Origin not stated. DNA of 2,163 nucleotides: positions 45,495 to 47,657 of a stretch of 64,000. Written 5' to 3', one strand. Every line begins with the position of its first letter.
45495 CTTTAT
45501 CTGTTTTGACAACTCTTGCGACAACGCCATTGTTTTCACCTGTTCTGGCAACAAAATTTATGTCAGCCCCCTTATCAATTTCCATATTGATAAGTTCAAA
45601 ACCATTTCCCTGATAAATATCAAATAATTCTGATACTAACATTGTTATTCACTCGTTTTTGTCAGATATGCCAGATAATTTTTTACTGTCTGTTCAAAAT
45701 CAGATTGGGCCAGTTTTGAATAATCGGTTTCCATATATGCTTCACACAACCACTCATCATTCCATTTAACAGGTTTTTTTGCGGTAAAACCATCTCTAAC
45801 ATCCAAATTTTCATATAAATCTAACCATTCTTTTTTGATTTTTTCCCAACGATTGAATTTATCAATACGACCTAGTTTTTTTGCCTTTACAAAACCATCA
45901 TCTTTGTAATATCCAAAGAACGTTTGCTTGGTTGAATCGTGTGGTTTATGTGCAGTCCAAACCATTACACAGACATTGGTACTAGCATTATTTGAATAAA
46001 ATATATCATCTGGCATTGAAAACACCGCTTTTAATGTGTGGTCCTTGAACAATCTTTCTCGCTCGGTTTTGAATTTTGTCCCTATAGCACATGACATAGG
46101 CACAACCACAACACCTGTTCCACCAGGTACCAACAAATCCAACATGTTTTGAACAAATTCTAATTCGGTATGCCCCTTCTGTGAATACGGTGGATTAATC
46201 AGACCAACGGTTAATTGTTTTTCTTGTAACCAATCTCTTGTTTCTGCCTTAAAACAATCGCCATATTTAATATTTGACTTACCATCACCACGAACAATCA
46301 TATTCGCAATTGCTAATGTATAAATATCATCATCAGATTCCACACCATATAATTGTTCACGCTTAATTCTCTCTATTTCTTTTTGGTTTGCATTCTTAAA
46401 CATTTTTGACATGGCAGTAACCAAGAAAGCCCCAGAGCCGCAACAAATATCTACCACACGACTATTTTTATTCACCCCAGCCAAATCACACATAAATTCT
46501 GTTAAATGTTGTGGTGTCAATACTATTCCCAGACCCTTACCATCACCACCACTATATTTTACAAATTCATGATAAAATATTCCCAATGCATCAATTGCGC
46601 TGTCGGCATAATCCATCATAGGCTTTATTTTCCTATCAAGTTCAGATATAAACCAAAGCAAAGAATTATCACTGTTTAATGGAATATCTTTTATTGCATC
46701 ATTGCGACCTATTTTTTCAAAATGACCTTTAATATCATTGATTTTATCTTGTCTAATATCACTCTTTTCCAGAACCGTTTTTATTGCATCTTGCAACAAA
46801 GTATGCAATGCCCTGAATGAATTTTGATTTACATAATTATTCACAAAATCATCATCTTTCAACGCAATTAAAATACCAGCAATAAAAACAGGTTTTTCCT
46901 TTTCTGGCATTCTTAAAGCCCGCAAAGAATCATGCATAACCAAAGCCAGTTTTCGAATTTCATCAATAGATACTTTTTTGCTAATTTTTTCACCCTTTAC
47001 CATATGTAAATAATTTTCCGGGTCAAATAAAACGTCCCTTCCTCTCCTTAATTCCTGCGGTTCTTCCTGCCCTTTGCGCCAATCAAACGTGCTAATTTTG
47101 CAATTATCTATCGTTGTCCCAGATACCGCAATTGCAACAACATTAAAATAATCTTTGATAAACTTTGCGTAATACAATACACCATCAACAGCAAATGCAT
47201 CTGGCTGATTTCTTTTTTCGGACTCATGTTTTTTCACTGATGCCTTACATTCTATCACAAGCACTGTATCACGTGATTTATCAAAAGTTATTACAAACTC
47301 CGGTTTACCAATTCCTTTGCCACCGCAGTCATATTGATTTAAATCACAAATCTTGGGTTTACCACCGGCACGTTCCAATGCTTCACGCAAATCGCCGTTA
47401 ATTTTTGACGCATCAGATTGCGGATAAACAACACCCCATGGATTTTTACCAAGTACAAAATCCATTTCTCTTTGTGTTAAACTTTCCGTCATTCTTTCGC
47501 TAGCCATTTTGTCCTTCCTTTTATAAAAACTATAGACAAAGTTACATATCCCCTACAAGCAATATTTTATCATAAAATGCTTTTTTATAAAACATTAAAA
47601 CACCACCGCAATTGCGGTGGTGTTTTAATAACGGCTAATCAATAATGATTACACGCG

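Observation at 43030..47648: Type IIB (BcgI-like) restriction-modification module plus hydrolase inserted inside the conserved alpha ribosomal operon, between rpsK and rpoA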

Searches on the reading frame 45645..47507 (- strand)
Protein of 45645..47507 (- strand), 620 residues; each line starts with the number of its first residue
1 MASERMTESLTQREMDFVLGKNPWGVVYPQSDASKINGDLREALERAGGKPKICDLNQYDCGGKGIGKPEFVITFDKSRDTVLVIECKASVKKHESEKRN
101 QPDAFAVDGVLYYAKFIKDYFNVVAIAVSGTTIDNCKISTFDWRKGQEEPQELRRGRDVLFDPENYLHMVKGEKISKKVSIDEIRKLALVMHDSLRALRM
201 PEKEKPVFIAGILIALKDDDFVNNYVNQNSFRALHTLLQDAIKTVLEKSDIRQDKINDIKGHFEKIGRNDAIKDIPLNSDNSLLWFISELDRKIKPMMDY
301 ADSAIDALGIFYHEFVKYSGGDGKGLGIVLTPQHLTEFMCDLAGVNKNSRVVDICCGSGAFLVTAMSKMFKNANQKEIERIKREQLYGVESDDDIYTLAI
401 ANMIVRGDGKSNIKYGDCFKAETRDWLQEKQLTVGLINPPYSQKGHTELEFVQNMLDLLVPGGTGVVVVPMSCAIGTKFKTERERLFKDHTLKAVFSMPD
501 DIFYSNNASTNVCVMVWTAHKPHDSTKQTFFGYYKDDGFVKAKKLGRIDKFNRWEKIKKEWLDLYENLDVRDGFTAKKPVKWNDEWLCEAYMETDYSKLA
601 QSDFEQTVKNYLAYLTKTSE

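Call 3: search_protein_families(library=pfam, proteins=[window:45645-47507:-], max_evalue=0.01)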
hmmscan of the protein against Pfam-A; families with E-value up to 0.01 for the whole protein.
window:45645-47507:- (620 aa): 5 families
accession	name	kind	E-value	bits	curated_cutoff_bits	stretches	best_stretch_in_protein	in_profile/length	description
PF02384.22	N6_Mtase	-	3.3e-30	105.9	20.4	1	305-612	3-303/311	N-6 DNA Methylase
PF01135.25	PCMT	-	0.0012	19.1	20.3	1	333-410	59-134/210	Protein-L-isoaspartate(D-aspartate) O-methyltransferase (PCMT)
PF01170.24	UPF0020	-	0.0015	18.7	22.3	1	335-445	16-135/197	RMKL-like, methyltransferase domain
PF20473.4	MmeI_Mtase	-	0.003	17.2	27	1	348-405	20-84/259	MmeI, DNA-methyltransferase domain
PF05175.20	MTS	-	0.0031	17.6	23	0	345-468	29-139/170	Methyltransferase small domain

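Call 4: search_protein_families(library=ncbifam, proteins=[window:45645-47507:-], max_evalue=0.01)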
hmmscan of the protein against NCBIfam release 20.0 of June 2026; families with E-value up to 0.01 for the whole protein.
window:45645-47507:- (620 aa): 5 families
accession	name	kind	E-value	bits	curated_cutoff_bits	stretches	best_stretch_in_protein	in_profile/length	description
TIGR00497.1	hsdM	equivalog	9.8e-18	64.1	242.75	2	230-444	102-319/515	type I restriction-modification system subunit M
NF047738.1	antiphage_MADS2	equivalog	6.8e-09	34.5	720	1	280-379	271-363/654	methylation-associated defense system DNA methyltransferase MAD2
TIGR03534.1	RF_mod_PrmC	equivalog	4e-07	29.8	199.1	1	330-447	67-172/253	peptide chain release factor N(5)-glutamine methyltransferase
TIGR00080.1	pimt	equivalog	0.00013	21.8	159.05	1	333-410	63-138/216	protein-L-isoaspartate O-methyltransferase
NF033452.1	BREX_1_MTaseX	exception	0.0068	14.3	500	0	451-544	546-640/1210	BREX-1 system adenine-specific DNA-methyltransferase PglX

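Call 5: search_protein_families(library=padloc, proteins=[window:45645-47507:-], max_evalue=0.01)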
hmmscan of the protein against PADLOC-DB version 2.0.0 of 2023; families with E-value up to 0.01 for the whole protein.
window:45645-47507:- (620 aa): 38 families (the best 25 are shown)
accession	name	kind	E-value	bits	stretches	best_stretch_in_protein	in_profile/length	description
PDLC03608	REase_MTase_IIG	-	3.5e-100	334.4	1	63-614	54-608/614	Type IIG restriction enzyme-methyltransferase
PDLC03602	REase_MTase_IIG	-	1.7e-72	243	1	64-614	47-617/637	Type IIG restriction enzyme-methyltransferase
PDLC03619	REase_MTase_IIG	-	3.1e-56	188.9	1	396-613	2-243/274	Type IIG restriction enzyme-methyltransferase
PDLC03616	REase_MTase_IIG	-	5.1e-46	155.3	1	242-544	291-618/721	Type IIG restriction enzyme-methyltransferase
PDLC03021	MTase_I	-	1.9e-33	114.1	1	304-563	142-417/491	Type I methyltransferase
PDLC04134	mad2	-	7.8e-27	92.2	1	242-542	217-467/492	mads_2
PDLC03025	MTase_I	-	4.4e-18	63.3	1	293-511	128-365/569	Type I methyltransferase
PDLC03026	MTase_I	-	1.9e-17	61.6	1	298-531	113-369/487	Type I methyltransferase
PDLC03029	MTase_I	-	8.8e-15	52.2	1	343-453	202-303/661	Type I methyltransferase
PDLC03218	MTase_II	-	1.2e-14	51.8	1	323-523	261-485/532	Type II methyltransferase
PDLC03031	MTase_I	-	2.1e-12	44.1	1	306-442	163-296/834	Type I methyltransferase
PDLC03022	MTase_I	-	2.3e-12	44.1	1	287-470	145-358/857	Type I methyltransferase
PDLC03335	MTase_II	-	4.1e-12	43.5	1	246-443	2-207/607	Type II methyltransferase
PDLC03357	MTase_II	-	4.8e-12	43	2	446-516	261-331/620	Type II methyltransferase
PDLC03030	MTase_I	-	2.2e-11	40.9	1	305-423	310-438/670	Type I methyltransferase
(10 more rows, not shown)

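Call 6: find_encoding_contigs(protein=window:45645-47507:-, flank=10000, max_places=6)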
Protein window:45645-47507:- (620 aa): no gene with exactly this product is on record in the collection.

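Call 7: search_solved_structures(query=window:45645-47507:-, max_evalue=0.001)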
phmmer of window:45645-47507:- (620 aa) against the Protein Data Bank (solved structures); distinct sequences matched with E-value up to 0.001: 11.
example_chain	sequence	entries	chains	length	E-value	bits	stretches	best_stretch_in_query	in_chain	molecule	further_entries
2okc_A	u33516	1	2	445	5.7e-17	64.2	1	306-537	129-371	Type I restriction enzyme StySJI M protein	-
7bst_D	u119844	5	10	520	3.7e-08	35.1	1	295-444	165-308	Type I restriction enzyme EcoR124II M protein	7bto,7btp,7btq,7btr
3khk_A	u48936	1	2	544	4.1e-08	35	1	305-445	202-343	Type I restriction-modification system methylation subunit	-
3ufb_A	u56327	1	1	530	7.7e-06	27.5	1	323-446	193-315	Type I restriction-modification system methyltransferase subunit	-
5ybb_A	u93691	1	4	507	9.8e-06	27.1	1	306-544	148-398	Type I restriction-modification system methyltransferase subunit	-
3lkd_A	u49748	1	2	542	2.4e-05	25.9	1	296-451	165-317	Type I restriction-modification system methyltransferase subunit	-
8w0p_A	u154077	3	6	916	5.8e-05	24.6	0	380-417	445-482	RM.BsaXI | site-specific DNA-methyltransferase (adenine-specific)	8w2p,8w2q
7vru_B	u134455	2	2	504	0.00015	23.2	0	303-503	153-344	Site-specific DNA-methyltransferase (adenine-specific)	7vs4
2y7c_B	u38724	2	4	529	0.00054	21.4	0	445-516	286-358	TYPE I RESTRICTION ENZYME ECOKI M PROTEIN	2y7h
2ar0_A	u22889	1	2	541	0.00057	21.3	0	445-516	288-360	Type I restriction enzyme EcoKI M protein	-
7vru_A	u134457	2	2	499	0.0007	21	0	306-443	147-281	Site-specific DNA-methyltransferase (adenine-specific)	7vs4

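Call 20: find_homologous_proteins(query=window:45645-47507:-, max_evalue=1e-10)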
Query window:45645-47507:- (620 aa): 4773 proteins with E <= 1e-10 among 8000 candidates; the best 120 are listed.
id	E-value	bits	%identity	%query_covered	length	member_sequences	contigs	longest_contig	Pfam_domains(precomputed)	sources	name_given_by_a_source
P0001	0.0e+0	1404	100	98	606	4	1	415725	PF02384.23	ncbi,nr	ncbi:MAG: SAM-dependent DNA methyltransferase [Alphaproteobacteria bacterium]|nr:SAM-dependent DNA m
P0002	0.0e+0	1318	91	100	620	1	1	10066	PF02384.23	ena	-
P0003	0.0e+0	1252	87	100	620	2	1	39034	PF02384.23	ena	-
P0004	0.0e+0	1237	86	100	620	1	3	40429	PF02384.23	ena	-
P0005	0.0e+0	1232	85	100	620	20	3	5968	PF02384.23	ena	-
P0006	0.0e+0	1232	85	100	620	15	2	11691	PF02384.23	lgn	-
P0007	0.0e+0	1213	84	100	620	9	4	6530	PF02384.23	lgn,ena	-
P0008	0.0e+0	1206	84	100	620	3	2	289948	PF02384.23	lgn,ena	-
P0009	0.0e+0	1158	80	100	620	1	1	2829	PF02384.23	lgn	-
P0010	0.0e+0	1152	80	100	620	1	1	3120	PF02384.23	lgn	-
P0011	0.0e+0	1125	78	100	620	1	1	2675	PF02384.23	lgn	-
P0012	0.0e+0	1109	77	100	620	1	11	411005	PF02384.23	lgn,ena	-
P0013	0.0e+0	1099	76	100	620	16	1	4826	PF02384.23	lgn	-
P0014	0.0e+0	1095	75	100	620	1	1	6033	PF02384.23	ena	-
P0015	0.0e+0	1063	73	100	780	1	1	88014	PF02384.23,PF01420.26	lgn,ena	-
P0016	9.7e-286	967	67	100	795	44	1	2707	PF02384.23,PF01420.26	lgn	-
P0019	3.5e-285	965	67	100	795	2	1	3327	PF02384.23,PF01420.26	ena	-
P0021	9.5e-285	964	67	100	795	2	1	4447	PF02384.23,PF01420.26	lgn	-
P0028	4.9e-279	945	66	100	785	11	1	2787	PF05175.21,PF02384.23,PF01420.26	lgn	-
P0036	1.6e-277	940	67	99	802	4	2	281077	PF02384.23,PF01420.26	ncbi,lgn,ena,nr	ncbi:MAG: N-6 DNA methylase [Elusimicrobiales bacterium]|nr:N-6 DNA methylase [Elusimicrobiales bact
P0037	2.4e-277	939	65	100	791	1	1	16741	PF02384.23,PF01420.26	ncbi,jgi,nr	ncbi:MAG: N-6 DNA methylase [Planctomycetaceae bacterium]|jgi:type I restriction-modification system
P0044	4.2e-276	935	66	100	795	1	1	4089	PF02384.23,PF01420.26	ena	-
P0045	1.2e-275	934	66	99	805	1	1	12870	PF05175.21,PF02384.23,PF01420.26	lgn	-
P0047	6.2e-275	931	65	100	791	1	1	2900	PF02384.23,PF01420.26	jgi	jgi:type I restriction-modification system DNA methylase subunit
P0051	2.4e-274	929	66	100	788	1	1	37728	PF02384.23,PF01420.26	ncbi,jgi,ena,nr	ncbi:MAG: N-6 DNA methylase [Planctomycetaceae bacterium]|nr:N-6 DNA methylase [Planctomycetaceae ba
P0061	4.9e-272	922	65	99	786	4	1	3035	PF02384.23,PF01420.26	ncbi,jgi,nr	ncbi:MAG: N-6 DNA methylase [Spirochaetia bacterium]|jgi:type I restriction-modification system DNA 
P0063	8.5e-272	921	65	99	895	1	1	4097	PF02384.23,PF01420.26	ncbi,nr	ncbi:MAG: hypothetical protein Ta2A_19130 [Treponemataceae bacterium]|nr:MAG: hypothetical protein T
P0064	8.8e-272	921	65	100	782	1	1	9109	PF02384.23,PF01420.26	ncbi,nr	ncbi:hypothetical protein FACS1894189_6510 [Planctomycetales bacterium]|nr:hypothetical protein FACS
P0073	1.7e-269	913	64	99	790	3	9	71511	PF02384.23,PF01420.26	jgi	-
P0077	1.0e-267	907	65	100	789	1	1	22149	PF02384.23,PF01420.26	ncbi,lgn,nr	ncbi:hypothetical protein FACS189419_05760 [Planctomycetales bacterium]|nr:hypothetical protein FACS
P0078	1.2e-267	907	64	99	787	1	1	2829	PF02384.23,PF01420.26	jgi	jgi:type I restriction-modification system DNA methylase subunit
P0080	1.9e-267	906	65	99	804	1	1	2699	PF02384.23,PF01420.26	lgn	-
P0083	1.1e-266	904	64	100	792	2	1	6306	PF02384.23,PF01420.26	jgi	-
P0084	1.3e-266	904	65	97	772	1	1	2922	PF02384.23,PF01420.26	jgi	jgi:hypothetical protein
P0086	1.2e-263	894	64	99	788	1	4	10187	PF02384.23,PF01420.26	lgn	-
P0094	1.4e-260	884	62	100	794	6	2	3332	PF02384.23,PF01420.26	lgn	-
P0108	2.8e-258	876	65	94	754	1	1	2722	PF02384.23,PF01420.26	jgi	jgi:type I restriction-modification system DNA methylase subunit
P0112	6.0e-258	875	61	99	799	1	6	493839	PF02384.23,PF01420.26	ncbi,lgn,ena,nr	ncbi:MAG: N-6 DNA methylase [Treponema sp.]|nr:N-6 DNA methylase [Treponema sp.]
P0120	2.8e-257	873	62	100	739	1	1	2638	PF02384.23,PF01420.26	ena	-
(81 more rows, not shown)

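Call 21: find_encoding_contigs(protein=P0002, flank=6000, max_places=3)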
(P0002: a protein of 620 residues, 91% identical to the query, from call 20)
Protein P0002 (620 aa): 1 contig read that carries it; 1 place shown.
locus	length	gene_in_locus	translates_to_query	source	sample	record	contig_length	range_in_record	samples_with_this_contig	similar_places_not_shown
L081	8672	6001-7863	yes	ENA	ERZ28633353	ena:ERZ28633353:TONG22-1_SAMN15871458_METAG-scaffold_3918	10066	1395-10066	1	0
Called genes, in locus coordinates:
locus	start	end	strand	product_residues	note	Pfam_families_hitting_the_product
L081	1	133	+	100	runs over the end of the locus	PF00253:Ribosomal_S14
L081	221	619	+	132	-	PF00410:Ribosomal_S8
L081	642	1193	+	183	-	PF00347:Ribosomal_L6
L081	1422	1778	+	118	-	PF00861:Ribosomal_L18p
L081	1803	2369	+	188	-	PF00333:Ribosomal_S5, PF03719:Ribosomal_S5_C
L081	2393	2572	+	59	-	PF00327:Ribosomal_L30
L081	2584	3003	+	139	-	-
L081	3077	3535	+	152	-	PF00828:Ribosomal_L27A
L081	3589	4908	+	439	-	PF00344:SecY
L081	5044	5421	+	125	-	PF00416:Ribosomal_S13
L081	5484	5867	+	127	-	PF00411:Ribosomal_S11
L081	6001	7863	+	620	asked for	PF02384:N6_Mtase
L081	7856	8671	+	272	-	?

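Call 22: find_encoding_contigs(protein=P0003, flank=6000, max_places=3)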
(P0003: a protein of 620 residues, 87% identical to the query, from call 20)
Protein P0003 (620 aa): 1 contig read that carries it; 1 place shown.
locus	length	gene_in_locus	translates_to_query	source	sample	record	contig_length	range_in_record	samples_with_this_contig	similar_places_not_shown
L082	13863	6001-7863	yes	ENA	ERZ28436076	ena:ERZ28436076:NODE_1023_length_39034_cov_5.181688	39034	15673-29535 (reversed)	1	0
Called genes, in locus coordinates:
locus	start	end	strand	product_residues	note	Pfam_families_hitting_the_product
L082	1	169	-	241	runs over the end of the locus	-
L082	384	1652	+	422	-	PF07498:Rho_N, PF07497:Rho_RNA_bind, PF00006:ATP-synt_ab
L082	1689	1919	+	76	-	-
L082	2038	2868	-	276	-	PF00491:Arginase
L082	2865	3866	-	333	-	-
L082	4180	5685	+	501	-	PF00589:Phage_integrase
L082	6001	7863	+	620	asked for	PF02384:N6_Mtase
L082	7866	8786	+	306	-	PF01420:Methylase_S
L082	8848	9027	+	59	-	-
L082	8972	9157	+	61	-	-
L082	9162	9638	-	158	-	-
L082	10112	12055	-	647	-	PF06048:DUF927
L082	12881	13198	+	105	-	-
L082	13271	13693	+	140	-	-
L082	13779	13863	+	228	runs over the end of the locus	PF01966:HD (weak)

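Call 23: find_encoding_contigs(protein=P0008, flank=6000, max_places=3)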
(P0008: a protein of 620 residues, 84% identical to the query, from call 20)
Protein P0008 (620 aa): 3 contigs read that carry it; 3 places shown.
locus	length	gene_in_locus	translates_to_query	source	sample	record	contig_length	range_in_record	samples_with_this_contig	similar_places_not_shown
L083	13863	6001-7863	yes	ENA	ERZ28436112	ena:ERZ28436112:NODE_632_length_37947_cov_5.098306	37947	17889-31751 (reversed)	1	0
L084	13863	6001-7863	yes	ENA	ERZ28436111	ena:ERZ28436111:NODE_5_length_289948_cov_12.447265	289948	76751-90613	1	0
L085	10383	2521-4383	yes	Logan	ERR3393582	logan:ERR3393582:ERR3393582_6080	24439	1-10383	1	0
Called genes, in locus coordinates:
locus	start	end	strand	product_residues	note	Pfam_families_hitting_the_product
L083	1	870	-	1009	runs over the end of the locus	PF00873:ACR_tran, PF03176:MMPL (faint)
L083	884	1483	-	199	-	PF25989:YknX_C (weak)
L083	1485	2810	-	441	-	PF02321:OEP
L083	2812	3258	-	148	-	PF12802:MarR_2 (weak), PF01047:MarR, PF13463:HTH_27 (weak)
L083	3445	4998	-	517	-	PF00239:Resolvase, PF07508:Recombinase, PF13408:Zn_ribbon_recom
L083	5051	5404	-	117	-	-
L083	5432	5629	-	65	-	-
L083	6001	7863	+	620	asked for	PF02384:N6_Mtase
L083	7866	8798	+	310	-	PF01420:Methylase_S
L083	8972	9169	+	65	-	-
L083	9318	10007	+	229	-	-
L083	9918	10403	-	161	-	PF23343:REP_ORF2-G2P (weak)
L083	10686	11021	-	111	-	-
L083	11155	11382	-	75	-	-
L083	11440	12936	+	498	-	PF00589:Phage_integrase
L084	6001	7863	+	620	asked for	PF02384:N6_Mtase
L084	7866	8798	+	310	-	PF01420:Methylase_S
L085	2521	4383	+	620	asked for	PF02384:N6_Mtase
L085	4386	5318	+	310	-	PF01420:Methylase_S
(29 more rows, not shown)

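Call 41: predict_structure(alignment_id=A2)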
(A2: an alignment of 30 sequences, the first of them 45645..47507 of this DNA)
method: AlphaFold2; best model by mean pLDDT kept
length: 620 residues; sequences in the alignment: 30
mean_pLDDT: 80.7   pTM: 0.74
mean pLDDT of the five models: 80.7, 80.5, 80.2, 75.5, 69.3
residues with pLDDT >= 90: 214; 70-90: 299; 50-70: 56; < 50: 51
segments of 3 or more residues with pLDDT < 50: 301-304, 320-330, 356-358, 501-509, 535-550, 593-596
pLDDT, mean of each block of 10 residues (from residue 1): 81 93 94 87 92 85 85 94 96 94 96 95 97 89 92 89 92 81 78 80 77 88 89 92 87 80 80 83 91 80 60 66 36 73 91 66 71 76 84 62 77 84 93 85 72 94 90 74 92 81 44 88 92 52 38 70 86 80 77 52 78 78
secondary structure, 60 per line:
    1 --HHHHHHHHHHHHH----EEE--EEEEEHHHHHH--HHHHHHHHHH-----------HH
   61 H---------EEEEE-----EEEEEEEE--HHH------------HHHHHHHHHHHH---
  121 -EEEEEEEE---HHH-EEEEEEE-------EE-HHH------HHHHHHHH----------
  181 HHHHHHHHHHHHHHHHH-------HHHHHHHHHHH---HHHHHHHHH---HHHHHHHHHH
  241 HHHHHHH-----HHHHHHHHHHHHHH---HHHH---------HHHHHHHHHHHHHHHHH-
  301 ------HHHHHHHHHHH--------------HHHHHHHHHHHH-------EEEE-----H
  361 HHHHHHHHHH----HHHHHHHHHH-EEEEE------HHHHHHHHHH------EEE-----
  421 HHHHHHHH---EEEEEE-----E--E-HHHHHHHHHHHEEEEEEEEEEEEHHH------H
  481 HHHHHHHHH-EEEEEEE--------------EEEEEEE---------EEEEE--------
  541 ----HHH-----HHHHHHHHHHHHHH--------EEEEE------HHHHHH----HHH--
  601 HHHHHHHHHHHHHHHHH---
elements in order: H3-15 E20-22 E25-29 H30-35 H38-47 E71-75 E81-88 H106-117 E122-129 E137-143 H163-170 H181-197 H205-215 H219-227 H231-247 H253-266 H270-273 H283-299 H307-317 H332-343 E351-354 H360-370 H375-384 E386-390 H397-406 E413-415 H421-428 E432-437 H448-458 E459-470 H480-489 E491-497 E512-518 E528-532 H553-566 E575-579 H586-591 H601-617
